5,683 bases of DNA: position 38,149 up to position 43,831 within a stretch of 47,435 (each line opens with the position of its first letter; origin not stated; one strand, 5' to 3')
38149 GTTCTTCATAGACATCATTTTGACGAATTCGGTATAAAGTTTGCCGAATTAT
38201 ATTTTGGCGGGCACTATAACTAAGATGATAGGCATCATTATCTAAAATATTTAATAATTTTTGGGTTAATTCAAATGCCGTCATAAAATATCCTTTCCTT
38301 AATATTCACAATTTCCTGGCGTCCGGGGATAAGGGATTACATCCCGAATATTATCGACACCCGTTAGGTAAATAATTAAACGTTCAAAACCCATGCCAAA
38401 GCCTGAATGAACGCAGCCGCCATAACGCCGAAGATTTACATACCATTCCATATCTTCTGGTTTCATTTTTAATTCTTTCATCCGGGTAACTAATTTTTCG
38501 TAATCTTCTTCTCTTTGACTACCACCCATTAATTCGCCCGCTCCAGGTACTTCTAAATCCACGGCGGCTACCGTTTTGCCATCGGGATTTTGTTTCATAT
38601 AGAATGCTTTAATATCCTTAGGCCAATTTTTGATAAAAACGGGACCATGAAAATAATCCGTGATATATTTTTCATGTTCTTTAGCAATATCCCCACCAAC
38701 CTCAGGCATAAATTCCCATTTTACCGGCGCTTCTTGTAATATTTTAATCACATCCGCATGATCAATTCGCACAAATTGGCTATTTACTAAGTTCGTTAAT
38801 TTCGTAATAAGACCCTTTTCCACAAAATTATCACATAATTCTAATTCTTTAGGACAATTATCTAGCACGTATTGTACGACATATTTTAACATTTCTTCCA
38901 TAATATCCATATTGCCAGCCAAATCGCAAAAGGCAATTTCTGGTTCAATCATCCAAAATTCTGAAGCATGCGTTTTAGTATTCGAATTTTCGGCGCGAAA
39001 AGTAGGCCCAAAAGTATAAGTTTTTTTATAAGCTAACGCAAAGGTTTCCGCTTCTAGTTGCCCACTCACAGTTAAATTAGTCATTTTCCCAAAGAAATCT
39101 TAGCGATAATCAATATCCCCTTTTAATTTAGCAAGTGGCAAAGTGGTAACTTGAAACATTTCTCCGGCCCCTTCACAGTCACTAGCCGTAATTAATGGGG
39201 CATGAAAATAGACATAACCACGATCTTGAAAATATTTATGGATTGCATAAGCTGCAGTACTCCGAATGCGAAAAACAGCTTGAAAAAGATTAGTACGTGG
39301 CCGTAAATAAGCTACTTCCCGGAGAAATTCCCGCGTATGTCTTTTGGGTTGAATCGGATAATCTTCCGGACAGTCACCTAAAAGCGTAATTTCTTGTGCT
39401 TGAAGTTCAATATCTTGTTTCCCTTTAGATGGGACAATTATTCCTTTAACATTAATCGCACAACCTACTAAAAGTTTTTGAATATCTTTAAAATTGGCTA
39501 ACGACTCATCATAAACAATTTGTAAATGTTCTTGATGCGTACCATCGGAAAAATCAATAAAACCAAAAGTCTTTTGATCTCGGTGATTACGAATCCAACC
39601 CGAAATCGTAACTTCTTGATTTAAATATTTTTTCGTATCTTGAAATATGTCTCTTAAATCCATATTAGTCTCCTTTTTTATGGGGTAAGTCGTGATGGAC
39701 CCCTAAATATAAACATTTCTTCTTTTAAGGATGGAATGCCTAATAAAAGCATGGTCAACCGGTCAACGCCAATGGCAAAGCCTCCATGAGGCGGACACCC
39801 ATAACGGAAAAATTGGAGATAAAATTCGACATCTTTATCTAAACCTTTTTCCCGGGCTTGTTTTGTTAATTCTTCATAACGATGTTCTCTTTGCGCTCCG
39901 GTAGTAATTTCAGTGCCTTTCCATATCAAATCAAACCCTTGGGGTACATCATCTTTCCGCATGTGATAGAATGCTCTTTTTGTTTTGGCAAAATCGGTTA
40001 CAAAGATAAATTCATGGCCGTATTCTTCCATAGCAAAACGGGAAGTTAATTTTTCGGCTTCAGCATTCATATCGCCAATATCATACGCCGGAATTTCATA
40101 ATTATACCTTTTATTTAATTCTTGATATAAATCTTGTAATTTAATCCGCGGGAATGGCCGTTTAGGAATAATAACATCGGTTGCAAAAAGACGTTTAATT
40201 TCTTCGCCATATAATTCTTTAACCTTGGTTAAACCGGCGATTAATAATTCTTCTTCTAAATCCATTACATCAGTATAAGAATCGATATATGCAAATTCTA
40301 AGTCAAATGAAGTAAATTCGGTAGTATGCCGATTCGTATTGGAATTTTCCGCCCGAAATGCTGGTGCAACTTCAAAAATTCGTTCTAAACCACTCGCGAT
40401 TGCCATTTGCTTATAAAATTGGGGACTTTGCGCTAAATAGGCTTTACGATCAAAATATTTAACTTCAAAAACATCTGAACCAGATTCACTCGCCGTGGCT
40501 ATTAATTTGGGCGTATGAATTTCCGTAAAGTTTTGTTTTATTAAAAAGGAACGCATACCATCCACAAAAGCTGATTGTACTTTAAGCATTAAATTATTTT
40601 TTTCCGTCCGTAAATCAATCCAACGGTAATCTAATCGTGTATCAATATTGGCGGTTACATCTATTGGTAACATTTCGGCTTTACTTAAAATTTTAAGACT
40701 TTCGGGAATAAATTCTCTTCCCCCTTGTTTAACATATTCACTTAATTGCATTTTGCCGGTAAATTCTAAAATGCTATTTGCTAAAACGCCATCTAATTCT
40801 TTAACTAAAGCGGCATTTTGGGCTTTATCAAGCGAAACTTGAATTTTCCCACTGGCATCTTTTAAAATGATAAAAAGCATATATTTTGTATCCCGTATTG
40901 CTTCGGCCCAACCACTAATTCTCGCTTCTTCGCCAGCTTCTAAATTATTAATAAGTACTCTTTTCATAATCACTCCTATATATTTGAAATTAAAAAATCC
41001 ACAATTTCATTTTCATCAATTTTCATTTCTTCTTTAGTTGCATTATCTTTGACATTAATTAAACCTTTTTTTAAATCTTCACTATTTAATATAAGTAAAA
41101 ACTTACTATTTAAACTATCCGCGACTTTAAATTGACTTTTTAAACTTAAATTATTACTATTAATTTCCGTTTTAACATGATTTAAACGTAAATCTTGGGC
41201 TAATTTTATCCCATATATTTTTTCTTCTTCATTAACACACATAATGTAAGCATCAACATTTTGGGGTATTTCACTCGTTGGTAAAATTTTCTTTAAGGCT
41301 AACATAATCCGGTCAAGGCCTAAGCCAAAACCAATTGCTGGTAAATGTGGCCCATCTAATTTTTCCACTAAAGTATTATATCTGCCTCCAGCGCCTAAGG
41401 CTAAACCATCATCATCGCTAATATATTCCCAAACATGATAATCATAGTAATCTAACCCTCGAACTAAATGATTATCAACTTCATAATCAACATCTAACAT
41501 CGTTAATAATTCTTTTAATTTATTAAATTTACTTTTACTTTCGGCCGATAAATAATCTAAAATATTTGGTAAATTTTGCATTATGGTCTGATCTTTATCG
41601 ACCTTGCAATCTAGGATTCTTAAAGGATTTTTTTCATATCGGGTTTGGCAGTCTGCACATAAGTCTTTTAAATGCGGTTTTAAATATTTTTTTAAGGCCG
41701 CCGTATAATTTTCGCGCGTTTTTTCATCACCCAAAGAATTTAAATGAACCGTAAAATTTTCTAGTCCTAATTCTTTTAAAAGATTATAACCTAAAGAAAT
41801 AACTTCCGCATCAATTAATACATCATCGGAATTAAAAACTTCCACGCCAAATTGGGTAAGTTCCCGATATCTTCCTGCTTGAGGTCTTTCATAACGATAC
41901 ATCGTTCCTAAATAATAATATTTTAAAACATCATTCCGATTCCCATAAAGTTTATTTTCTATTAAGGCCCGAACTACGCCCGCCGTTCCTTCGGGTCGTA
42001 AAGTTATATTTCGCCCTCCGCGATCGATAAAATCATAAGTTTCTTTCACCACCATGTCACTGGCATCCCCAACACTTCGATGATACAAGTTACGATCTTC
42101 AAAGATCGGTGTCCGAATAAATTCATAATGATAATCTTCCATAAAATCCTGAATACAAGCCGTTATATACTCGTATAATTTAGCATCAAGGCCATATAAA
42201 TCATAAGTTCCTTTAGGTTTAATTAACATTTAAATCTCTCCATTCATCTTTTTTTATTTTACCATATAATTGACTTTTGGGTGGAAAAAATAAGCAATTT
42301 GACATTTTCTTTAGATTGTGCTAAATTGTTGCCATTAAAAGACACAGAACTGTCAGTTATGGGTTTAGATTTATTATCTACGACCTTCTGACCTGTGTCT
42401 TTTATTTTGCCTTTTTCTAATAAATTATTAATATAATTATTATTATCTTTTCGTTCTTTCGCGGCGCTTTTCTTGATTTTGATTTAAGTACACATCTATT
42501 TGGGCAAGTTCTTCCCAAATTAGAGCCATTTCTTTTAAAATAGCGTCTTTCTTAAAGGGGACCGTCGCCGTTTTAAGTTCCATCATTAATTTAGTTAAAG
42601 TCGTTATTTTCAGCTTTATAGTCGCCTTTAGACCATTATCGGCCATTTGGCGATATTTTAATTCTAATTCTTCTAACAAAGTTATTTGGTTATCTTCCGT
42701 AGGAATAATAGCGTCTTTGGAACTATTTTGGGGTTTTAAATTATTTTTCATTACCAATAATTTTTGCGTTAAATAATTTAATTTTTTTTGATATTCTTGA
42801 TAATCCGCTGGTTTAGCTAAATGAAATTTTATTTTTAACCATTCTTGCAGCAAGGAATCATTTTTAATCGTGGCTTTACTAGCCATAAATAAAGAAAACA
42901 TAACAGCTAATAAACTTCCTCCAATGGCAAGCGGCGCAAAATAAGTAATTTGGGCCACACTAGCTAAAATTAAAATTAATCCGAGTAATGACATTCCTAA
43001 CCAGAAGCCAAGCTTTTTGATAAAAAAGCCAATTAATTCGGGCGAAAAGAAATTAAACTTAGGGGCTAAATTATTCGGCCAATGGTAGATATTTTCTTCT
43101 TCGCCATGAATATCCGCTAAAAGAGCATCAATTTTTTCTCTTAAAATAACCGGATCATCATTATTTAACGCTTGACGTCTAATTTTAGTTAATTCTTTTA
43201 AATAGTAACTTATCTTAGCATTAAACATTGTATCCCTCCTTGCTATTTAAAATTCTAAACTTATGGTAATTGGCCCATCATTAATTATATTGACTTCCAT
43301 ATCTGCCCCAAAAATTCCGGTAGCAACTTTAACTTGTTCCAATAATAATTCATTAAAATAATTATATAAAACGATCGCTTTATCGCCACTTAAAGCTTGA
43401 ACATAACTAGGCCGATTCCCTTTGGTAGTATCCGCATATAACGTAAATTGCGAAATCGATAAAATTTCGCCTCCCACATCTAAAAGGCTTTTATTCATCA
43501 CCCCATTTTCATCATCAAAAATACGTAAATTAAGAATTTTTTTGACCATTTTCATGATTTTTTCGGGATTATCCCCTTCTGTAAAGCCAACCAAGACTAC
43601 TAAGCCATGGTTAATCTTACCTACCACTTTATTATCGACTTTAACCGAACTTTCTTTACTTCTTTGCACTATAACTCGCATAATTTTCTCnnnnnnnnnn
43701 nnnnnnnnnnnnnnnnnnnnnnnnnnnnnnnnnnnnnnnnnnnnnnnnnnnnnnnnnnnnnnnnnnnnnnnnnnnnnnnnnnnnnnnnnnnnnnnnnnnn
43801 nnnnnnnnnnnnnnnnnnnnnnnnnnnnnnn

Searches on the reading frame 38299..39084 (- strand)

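Call 37: search_protein_families(library=pfam, proteins=[window:38299-39084:-], max_evalue=0.001)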
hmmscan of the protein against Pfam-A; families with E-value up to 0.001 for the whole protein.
window:38299-39084:- (261 aa): 1 family
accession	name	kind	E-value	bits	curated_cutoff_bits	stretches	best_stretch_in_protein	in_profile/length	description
PF00152.25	tRNA-synt_2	-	8.2e-50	170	25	1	3-255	74-307/308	tRNA synthetases class II (D, K and N)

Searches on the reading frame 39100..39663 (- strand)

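Call 37: search_protein_families(library=pfam, proteins=[window:39100-39663:-], max_evalue=0.001)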
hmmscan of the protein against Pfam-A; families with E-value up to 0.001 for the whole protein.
window:39100-39663:- (187 aa): 2 families
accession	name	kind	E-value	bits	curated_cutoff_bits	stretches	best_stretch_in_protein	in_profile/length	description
PF01336.31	tRNA_anti-codon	-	9.4e-14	51.6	27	1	18-95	1-75/75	OB-fold nucleic acid binding domain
PF00152.25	tRNA-synt_2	-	6.4e-07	29.2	25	1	115-173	6-64/308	tRNA synthetases class II (D, K and N)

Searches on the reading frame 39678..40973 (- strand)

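Call 37: search_protein_families(library=pfam, proteins=[window:39678-40973:-], max_evalue=0.001)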
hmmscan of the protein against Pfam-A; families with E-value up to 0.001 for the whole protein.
window:39678-40973:- (431 aa): 2 families
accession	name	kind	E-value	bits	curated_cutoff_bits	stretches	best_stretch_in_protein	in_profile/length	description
PF00152.25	tRNA-synt_2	-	6.9e-78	262.3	25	1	110-418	2-300/308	tRNA synthetases class II (D, K and N)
PF01336.31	tRNA_anti-codon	-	7.5e-09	35.8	27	1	18-96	2-75/75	OB-fold nucleic acid binding domain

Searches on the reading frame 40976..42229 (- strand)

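Call 37: search_protein_families(library=pfam, proteins=[window:40976-42229:-], max_evalue=0.001)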
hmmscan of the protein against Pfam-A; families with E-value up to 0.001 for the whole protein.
window:40976-42229:- (417 aa): 4 families
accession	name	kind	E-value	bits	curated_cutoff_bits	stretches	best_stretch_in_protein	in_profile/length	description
PF13393.11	tRNA-synt_His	-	2.3e-40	139.2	25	1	9-308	3-308/308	Histidyl-tRNA synthetase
PF00587.30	tRNA-synt_2b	-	1.2e-11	45.4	29.3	1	65-199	1-139/179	tRNA synthetase class II core domain (G, H, P, S and T)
PF03129.25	HGTP_anticodon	-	1.3e-10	41.7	21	1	327-414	2-92/94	Anticodon binding domain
PF00152.25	tRNA-synt_2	-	2.7e-05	23.8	25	1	103-312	93-292/308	tRNA synthetases class II (D, K and N)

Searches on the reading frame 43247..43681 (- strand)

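Call 37: search_protein_families(library=pfam, proteins=[window:43247-43681:-], max_evalue=0.001)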
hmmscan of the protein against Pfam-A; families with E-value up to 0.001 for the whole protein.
window:43247-43681:- (144 aa): 1 family
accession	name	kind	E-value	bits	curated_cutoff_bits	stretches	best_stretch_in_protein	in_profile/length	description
PF02580.21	Tyr_Deacylase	-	1.6e-56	191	25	1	2-143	1-144/144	D-Tyr-tRNA(Tyr) deacylase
